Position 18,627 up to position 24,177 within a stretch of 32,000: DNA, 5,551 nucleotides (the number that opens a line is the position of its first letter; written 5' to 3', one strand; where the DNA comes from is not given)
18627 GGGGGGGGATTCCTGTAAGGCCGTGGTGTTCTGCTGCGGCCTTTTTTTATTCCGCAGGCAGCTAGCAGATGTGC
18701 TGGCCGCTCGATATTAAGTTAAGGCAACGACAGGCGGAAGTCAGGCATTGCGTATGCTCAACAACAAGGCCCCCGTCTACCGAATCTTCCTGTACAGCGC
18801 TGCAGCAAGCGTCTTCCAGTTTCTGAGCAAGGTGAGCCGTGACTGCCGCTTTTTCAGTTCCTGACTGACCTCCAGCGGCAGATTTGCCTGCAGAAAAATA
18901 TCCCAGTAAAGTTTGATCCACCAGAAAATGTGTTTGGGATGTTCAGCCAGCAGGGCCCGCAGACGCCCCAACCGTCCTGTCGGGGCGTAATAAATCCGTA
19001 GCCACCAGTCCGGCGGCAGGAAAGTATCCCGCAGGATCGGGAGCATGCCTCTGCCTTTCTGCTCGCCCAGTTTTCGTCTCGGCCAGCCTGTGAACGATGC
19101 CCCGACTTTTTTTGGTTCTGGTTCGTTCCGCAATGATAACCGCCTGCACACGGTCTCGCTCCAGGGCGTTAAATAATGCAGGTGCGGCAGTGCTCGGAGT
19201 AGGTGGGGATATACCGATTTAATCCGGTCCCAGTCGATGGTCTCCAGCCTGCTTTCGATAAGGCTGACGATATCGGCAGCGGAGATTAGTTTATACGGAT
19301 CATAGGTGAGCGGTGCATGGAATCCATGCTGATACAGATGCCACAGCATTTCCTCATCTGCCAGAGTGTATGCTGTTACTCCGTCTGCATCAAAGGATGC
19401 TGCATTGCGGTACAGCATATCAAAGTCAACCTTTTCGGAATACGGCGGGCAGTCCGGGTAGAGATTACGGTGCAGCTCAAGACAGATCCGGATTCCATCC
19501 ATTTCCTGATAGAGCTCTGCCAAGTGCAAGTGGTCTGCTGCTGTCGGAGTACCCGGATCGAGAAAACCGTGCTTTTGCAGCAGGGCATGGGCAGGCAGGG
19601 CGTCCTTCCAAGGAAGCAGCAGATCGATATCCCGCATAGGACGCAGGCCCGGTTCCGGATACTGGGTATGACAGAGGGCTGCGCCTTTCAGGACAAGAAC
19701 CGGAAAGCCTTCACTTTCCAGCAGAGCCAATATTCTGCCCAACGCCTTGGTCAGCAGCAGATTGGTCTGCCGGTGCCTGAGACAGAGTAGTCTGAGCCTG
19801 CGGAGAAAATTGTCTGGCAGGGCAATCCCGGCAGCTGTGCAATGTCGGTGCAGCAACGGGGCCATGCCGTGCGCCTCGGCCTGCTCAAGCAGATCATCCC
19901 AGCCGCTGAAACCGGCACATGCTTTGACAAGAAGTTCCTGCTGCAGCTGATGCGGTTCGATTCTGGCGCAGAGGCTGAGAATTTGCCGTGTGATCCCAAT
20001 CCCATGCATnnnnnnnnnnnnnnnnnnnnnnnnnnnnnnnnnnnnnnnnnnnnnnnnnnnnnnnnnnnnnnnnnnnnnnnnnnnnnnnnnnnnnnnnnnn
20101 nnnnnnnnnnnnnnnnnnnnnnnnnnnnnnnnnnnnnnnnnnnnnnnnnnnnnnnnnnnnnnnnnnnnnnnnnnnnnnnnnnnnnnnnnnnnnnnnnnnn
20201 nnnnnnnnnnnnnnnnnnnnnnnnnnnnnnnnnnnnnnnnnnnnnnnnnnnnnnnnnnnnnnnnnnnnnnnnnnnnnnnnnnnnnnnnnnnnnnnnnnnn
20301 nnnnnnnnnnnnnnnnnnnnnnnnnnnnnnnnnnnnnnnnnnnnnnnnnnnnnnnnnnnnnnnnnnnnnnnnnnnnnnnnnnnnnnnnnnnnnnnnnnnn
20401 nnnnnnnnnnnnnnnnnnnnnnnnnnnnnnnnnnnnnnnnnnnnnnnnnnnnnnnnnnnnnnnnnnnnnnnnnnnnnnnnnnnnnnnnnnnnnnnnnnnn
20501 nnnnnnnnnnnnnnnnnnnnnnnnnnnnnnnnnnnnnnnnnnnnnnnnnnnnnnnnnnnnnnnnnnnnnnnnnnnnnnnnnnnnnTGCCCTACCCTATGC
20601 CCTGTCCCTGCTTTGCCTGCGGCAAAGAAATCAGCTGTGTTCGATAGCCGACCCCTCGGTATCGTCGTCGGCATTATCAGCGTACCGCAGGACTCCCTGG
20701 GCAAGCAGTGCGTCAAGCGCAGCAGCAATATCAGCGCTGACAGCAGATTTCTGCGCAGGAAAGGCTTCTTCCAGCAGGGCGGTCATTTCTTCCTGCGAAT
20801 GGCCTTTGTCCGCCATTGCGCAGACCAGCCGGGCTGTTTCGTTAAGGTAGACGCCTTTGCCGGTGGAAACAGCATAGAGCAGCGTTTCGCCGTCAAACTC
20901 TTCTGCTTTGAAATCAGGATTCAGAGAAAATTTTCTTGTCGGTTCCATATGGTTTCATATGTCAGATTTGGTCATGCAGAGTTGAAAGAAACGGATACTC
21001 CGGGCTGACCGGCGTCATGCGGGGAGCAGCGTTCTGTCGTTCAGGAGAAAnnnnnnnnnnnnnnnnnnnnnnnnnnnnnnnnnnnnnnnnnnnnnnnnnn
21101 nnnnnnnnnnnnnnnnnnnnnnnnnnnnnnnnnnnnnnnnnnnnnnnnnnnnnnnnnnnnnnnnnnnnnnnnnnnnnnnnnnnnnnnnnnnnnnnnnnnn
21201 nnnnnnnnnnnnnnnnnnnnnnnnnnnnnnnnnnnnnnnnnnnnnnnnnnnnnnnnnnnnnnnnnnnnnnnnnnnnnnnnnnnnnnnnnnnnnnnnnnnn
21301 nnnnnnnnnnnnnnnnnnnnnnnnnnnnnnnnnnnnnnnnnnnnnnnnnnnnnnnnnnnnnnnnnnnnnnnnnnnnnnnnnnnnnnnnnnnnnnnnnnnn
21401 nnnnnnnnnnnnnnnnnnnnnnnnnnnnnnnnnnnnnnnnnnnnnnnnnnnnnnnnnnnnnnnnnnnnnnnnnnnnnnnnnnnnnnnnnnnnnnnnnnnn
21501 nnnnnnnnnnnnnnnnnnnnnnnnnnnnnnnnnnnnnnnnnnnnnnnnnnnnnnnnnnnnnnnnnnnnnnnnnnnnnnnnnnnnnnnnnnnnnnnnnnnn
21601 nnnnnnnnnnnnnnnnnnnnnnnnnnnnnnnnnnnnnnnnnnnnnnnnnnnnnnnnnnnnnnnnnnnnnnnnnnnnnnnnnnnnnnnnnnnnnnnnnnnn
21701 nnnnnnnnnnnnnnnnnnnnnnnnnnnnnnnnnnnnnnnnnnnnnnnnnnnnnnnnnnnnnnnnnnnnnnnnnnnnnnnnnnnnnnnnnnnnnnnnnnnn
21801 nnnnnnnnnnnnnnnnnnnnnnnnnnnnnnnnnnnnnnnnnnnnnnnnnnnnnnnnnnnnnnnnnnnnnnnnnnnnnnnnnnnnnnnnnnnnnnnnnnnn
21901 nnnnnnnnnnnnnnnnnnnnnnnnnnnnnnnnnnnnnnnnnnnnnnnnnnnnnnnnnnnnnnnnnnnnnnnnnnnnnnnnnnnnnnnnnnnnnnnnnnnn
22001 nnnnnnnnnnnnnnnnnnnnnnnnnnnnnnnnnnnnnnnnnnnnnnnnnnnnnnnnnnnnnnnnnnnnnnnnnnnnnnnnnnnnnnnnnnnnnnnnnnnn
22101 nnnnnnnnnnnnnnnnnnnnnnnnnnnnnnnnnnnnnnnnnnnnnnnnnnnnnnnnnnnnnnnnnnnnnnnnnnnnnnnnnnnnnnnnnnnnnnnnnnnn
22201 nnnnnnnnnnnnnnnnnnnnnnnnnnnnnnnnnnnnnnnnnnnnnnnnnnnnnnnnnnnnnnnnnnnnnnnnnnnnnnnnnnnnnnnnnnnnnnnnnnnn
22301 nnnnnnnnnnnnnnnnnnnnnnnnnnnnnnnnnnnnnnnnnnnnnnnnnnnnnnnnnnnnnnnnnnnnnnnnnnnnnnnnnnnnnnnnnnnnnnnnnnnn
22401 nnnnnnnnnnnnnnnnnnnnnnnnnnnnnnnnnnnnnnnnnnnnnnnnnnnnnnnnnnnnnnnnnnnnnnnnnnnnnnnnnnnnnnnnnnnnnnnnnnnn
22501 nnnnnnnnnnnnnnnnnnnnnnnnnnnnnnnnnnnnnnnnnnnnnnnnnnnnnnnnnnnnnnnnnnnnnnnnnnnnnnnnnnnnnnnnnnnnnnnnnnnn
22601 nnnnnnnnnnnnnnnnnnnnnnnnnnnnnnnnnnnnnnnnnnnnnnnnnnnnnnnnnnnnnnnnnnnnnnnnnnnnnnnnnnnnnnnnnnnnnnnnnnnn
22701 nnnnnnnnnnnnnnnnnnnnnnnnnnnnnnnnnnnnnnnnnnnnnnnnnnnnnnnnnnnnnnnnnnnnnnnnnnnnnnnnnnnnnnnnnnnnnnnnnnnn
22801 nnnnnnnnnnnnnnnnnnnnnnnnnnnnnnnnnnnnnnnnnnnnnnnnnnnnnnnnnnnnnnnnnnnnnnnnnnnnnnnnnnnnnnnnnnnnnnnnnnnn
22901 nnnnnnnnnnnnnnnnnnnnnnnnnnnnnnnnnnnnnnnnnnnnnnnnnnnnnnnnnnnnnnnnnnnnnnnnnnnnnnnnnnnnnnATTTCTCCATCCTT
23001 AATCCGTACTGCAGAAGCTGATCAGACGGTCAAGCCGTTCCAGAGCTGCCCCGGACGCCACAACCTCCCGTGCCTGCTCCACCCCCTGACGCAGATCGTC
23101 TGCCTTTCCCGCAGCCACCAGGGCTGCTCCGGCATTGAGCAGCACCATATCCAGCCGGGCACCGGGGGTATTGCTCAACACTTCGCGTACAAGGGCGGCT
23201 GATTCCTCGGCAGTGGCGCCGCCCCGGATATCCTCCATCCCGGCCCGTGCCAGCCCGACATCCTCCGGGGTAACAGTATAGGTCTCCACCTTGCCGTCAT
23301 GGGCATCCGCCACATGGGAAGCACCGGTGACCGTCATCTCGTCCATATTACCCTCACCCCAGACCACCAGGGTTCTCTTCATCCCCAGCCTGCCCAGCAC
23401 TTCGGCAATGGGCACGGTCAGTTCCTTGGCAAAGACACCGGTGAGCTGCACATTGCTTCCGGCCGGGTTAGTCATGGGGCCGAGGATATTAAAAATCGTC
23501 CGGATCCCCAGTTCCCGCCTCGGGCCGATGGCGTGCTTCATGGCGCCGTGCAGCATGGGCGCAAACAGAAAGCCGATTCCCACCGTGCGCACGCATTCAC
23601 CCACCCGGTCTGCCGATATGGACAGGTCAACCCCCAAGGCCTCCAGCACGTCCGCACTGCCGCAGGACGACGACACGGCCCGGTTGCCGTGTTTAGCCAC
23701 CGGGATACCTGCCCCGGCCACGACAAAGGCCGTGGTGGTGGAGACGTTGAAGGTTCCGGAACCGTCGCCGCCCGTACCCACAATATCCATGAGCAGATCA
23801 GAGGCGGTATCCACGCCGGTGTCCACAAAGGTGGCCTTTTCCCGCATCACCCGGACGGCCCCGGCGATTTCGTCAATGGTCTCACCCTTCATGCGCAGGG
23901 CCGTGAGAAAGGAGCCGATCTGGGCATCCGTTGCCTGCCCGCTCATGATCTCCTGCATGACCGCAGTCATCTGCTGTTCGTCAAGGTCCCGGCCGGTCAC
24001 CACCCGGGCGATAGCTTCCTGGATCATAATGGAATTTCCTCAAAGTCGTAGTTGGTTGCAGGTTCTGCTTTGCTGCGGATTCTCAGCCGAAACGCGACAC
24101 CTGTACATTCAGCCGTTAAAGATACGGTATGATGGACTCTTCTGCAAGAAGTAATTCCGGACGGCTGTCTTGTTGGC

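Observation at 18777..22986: trpD-linked operon: ParA-like ATPase + HprK-related kinase + PqqD/RRE + ParB-fold::nucleotidyltransferase, with no RiPP core enzymes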

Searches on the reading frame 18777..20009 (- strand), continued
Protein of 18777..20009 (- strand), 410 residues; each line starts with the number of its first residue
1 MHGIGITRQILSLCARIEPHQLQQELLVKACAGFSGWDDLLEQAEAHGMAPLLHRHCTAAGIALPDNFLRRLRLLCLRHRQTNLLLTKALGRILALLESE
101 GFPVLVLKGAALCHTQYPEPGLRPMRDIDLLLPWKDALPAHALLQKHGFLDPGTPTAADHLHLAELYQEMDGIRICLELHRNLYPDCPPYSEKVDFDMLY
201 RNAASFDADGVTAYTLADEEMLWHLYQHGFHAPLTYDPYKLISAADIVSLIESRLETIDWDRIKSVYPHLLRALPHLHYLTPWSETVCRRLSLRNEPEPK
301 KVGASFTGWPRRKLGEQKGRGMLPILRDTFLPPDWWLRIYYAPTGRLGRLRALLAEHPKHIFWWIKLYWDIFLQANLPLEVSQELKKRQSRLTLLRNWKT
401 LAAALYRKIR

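Call 95: search_protein_families(library=ncbifam, proteins=[L079:11428-12273:+, L074:11390-12271:+, L081:11534-12421:+, L059:1862-2737:+, L041:11511-12389:+, L076:11376-12227:+, L083:2146-3045:+, L079:11159-11431:+, L081:11252-11533:+, L041:11212-11508:+], max_evalue=0.001)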
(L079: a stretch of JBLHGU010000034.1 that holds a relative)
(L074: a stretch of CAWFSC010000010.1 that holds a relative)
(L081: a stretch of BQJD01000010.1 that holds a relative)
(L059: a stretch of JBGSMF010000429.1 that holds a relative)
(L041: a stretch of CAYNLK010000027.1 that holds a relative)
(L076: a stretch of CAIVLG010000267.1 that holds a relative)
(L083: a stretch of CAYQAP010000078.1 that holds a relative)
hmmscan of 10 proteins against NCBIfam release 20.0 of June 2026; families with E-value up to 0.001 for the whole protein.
L079:11428-12273:+ (281 aa): 4 families
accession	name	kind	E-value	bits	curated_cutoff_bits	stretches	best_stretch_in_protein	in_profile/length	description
TIGR04352.1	HprK_rel_A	equivalog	5.3e-29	101.2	200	1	86-269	87-272/280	HprK-related kinase A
TIGR04355.1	HprK_rel_B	hypoth_equivalog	2.4e-06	26.9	200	1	79-147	130-196/351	HprK-related kinase B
TIGR04249.1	SCM_chp_ScmC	equivalog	9.9e-06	25.1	125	1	92-145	122-175/292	SynChlorMet cassette protein ScmC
TIGR00679.1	hpr-ser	equivalog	0.00013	21.3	240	1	83-146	119-183/300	HPr(Ser) kinase/phosphatase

L074:11390-12271:+ (293 aa): 2 families
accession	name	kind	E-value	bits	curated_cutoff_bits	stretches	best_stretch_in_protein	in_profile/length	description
TIGR04352.1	HprK_rel_A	equivalog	3.4e-26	92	200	1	97-279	91-280/280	HprK-related kinase A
TIGR04355.1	HprK_rel_B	hypoth_equivalog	7.1e-06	25.4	200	1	99-160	141-205/351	HprK-related kinase B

L081:11534-12421:+ (295 aa): 3 families
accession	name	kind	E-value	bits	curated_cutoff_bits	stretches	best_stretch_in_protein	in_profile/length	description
TIGR04352.1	HprK_rel_A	equivalog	8.9e-31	107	200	1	63-269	64-272/280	HprK-related kinase A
TIGR04355.1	HprK_rel_B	hypoth_equivalog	2e-10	40.3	200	1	93-146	142-195/351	HprK-related kinase B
TIGR00679.1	hpr-ser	equivalog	1.8e-06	27.5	240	1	80-143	116-179/300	HPr(Ser) kinase/phosphatase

L059:1862-2737:+ (291 aa): 3 families
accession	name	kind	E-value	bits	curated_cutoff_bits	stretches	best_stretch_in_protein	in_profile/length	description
TIGR04352.1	HprK_rel_A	equivalog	3.8e-27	95.1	200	1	87-268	89-272/280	HprK-related kinase A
TIGR04355.1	HprK_rel_B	hypoth_equivalog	1.9e-08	33.8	200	1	91-148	141-198/351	HprK-related kinase B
NF000361.1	self_FomB_kinase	exception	9.4e-05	21.6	400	1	94-233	125-259/325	FomB family phosphonate monophosphate kinase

L041:11511-12389:+ (292 aa): 2 families
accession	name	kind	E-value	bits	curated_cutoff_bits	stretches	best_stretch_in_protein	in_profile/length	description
TIGR04352.1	HprK_rel_A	equivalog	2.9e-26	92.2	200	1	96-285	87-278/280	HprK-related kinase A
TIGR04355.1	HprK_rel_B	hypoth_equivalog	4.9e-10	39.1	200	1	102-159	141-198/351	HprK-related kinase B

L076:11376-12227:+ (283 aa): 2 families
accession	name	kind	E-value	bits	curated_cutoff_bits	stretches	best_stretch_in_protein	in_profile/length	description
TIGR04352.1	HprK_rel_A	equivalog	5e-23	81.6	200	1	100-276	97-280/280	HprK-related kinase A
TIGR04355.1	HprK_rel_B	hypoth_equivalog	3.8e-05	23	200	1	97-142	142-187/351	HprK-related kinase B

L083:2146-3045:+ (299 aa): 3 families
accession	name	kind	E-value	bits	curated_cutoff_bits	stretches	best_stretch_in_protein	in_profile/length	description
TIGR04352.1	HprK_rel_A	equivalog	6.8e-31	107.4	200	1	78-272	77-273/280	HprK-related kinase A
TIGR04355.1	HprK_rel_B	hypoth_equivalog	5.4e-07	29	200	1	93-153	140-200/351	HprK-related kinase B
TIGR04249.1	SCM_chp_ScmC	equivalog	2.6e-06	27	125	1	95-145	123-173/292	SynChlorMet cassette protein ScmC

L079:11159-11431:+ (90 aa): 6 families
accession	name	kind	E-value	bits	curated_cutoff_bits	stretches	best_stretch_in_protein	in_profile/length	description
TIGR03859.1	PQQ_PqqD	equivalog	5.7e-11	42.2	46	1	33-88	26-80/81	pyrroloquinoline quinone biosynthesis peptide chaperone PqqD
NF002535.0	PRK02079.1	equivalog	2.5e-10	40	101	1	4-83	6-84/92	pyrroloquinoline quinone biosynthesis peptide chaperone PqqD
TIGR04302.1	geo_PqqD_fam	equivalog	7.8e-06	26.3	100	1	31-87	44-99/102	GeoRSP system PqqD family peptide chaperone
TIGR04248.1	SCM_PqqD_rel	equivalog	1.1e-05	25.6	100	1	17-86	10-79/84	SynChlorMet cassette protein ScmD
TIGR04353.1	PqqD_rel_X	equivalog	0.0001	23.2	35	1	20-81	2-66/74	HPr-rel-A system PqqD family peptide chaperone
NF033536.1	lasso_PqqD_Bac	exception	0.00099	19.2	80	0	12-86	10-84/88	lasso peptide biosynthesis PqqD family chaperone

L081:11252-11533:+ (93 aa): 6 families
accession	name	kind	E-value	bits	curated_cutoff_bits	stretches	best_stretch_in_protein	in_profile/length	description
TIGR03859.1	PQQ_PqqD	equivalog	8e-10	38.5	46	1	33-88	26-80/81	pyrroloquinoline quinone biosynthesis peptide chaperone PqqD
NF002535.0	PRK02079.1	equivalog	1.6e-09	37.4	101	1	3-86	5-87/92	pyrroloquinoline quinone biosynthesis peptide chaperone PqqD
TIGR04353.1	PqqD_rel_X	equivalog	2.7e-06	28.3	35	1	20-86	2-71/74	HPr-rel-A system PqqD family peptide chaperone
TIGR04248.1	SCM_PqqD_rel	equivalog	2.5e-05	24.4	100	1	17-86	10-79/84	SynChlorMet cassette protein ScmD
TIGR04302.1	geo_PqqD_fam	equivalog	0.00012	22.4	100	1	15-87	31-99/102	GeoRSP system PqqD family peptide chaperone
NF033536.1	lasso_PqqD_Bac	exception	0.00085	19.4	80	1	11-88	9-86/88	lasso peptide biosynthesis PqqD family chaperone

L041:11212-11508:+ (98 aa): 4 families
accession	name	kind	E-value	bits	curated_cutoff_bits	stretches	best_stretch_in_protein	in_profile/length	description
TIGR03859.1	PQQ_PqqD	equivalog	1.1e-09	38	46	1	31-87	25-80/81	pyrroloquinoline quinone biosynthesis peptide chaperone PqqD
NF002535.0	PRK02079.1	equivalog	1.4e-07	31.2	101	1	6-88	9-90/92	pyrroloquinoline quinone biosynthesis peptide chaperone PqqD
TIGR04302.1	geo_PqqD_fam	equivalog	4.4e-07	30.3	100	1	31-89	45-102/102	GeoRSP system PqqD family peptide chaperone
TIGR04248.1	SCM_PqqD_rel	equivalog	3.9e-05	23.8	100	1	16-80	10-74/84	SynChlorMet cassette protein ScmD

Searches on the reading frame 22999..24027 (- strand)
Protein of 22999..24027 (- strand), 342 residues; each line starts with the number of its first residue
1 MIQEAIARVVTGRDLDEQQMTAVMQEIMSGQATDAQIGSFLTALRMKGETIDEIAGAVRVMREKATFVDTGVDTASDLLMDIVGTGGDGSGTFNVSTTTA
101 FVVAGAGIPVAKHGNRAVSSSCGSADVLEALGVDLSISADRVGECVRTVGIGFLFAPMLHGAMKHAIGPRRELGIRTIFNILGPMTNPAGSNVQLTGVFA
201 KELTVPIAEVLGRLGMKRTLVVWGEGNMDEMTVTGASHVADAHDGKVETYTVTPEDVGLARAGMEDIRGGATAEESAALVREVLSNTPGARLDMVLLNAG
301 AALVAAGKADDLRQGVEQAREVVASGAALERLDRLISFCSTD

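Call 4: search_protein_families(library=pfam, proteins=[window:22999-24027:-], max_evalue=0.01)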
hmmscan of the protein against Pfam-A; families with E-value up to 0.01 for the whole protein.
window:22999-24027:- (342 aa): 2 families
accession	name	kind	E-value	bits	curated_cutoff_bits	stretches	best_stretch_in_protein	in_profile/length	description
PF00591.27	Glycos_transf_3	-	2.1e-93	313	27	1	79-329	4-253/253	Glycosyl transferase family, a/b domain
PF02885.22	Glycos_trans_3N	-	3.1e-26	91.3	26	1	3-65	1-63/63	Glycosyl transferase family, helical bundle domain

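Call 5: search_protein_families(library=ncbifam, proteins=[window:22999-24027:-], max_evalue=0.01)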
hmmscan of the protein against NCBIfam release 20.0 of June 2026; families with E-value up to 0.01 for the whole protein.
window:22999-24027:- (342 aa): 13 families
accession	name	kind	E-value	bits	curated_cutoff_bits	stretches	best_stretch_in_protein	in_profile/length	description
TIGR01245.1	trpD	equivalog_domain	2.9e-122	408.1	199.05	1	7-337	2-329/330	anthranilate phosphoribosyltransferase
NF011201.0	PRK14607.1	equivalog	6e-115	384.9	670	1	2-337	195-526/534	bifunctional anthranilate synthase component II/anthranilate phosphoribosyltransferase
NF007073.0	PRK09522.1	equivalog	2.4e-69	234.7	738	1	6-335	204-527/531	bifunctional anthranilate synthase glutamate amidotransferase component TrpG/anthranilate phosphoribosyltransferase TrpD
NF005635.0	PRK07394.1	equivalog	3.4e-35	122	287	1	10-339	17-344/348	hypothetical protein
NF006564.0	PRK09071.1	equivalog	2.7e-28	98.9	257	1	12-321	27-324/335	glycosyl transferase family protein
NF006005.0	PRK08136.1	equivalog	2e-18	66.8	185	1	12-285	17-285/314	DNA-binding protein YbiB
NF003338.0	PRK04350.1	subfamily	1.6e-16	59.8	434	1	4-150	94-233/502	thymidine phosphorylase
TIGR03327.1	AMP_phos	equivalog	5.9e-16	58.1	535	1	4-150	89-228/500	AMP phosphorylase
TIGR02645.1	ARCH_P_rylase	hypoth_equivalog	1.9e-15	56.3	434.6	1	4-150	88-227/493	putative thymidine phosphorylase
TIGR02644.1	Y_phosphoryl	subfamily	1.8e-11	43.5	409.05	1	4-151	3-146/417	pyrimidine-nucleoside phosphorylase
NF004490.0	PRK05820.1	equivalog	4.6e-10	38.7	269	1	2-151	5-150/439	thymidine phosphorylase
TIGR02643.1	T_phosphoryl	equivalog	1.3e-07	30.9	570.7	1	2-152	3-151/437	thymidine phosphorylase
NF004747.0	PRK06078.1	equivalog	3e-06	26.1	559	1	6-142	7-139/434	pyrimidine-nucleoside phosphorylase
